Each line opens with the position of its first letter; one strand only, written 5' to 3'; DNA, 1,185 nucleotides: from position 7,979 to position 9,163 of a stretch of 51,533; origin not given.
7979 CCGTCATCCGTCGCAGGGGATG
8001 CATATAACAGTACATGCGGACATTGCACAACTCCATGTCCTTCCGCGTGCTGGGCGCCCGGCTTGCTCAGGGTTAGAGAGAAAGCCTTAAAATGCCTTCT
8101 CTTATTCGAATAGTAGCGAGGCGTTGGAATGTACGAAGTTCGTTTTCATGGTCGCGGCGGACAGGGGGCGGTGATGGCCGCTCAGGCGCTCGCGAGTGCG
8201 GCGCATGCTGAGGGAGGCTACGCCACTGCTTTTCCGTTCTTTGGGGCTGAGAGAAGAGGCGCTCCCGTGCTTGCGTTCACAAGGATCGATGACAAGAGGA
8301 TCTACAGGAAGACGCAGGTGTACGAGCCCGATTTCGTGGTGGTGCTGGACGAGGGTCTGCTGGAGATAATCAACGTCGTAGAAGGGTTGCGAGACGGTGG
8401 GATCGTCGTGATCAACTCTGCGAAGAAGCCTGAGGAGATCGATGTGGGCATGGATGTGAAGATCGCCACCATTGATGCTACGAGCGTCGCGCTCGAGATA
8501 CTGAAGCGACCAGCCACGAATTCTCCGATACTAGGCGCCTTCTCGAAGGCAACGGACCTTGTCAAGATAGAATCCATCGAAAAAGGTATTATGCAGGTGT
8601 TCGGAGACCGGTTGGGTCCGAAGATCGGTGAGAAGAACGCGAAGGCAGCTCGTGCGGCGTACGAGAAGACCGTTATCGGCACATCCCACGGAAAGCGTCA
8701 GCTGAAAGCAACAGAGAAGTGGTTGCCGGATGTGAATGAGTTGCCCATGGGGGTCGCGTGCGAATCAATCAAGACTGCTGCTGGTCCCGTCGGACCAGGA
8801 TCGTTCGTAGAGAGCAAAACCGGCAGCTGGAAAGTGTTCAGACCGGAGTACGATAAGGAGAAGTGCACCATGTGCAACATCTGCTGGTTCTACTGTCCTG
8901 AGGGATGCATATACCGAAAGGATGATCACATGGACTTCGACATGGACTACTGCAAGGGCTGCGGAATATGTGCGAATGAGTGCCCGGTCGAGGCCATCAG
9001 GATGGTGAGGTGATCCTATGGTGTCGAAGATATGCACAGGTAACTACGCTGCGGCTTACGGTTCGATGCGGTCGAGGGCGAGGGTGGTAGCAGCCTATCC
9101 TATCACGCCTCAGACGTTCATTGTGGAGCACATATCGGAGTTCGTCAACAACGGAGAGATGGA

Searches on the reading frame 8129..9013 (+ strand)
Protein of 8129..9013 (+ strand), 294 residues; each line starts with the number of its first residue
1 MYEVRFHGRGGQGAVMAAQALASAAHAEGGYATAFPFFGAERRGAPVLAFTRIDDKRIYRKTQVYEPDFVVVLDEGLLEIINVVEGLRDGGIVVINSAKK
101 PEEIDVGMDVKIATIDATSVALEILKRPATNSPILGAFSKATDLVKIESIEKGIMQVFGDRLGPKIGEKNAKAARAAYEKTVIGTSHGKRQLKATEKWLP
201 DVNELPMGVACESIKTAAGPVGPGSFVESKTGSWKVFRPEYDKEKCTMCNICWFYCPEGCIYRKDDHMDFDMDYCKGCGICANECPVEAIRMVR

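Call 26: search_protein_families(library=pfam, proteins=[window:8129-9013:+], max_evalue=1e-8)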
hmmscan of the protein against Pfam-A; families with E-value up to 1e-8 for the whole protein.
window:8129-9013:+ (294 aa): 3 families
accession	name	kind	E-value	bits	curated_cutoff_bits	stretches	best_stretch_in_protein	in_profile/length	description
PF01558.24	POR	-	4.6e-41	141.3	27.4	1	10-179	1-173/173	Pyruvate ferredoxin/flavodoxin oxidoreductase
PF00037.32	Fer4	-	1.7e-12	47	21.1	0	270-291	3-24/24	4Fe-4S binding domain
PF12837.12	Fer4_6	-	3.9e-09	36.5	25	0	268-290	2-24/24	4Fe-4S binding domain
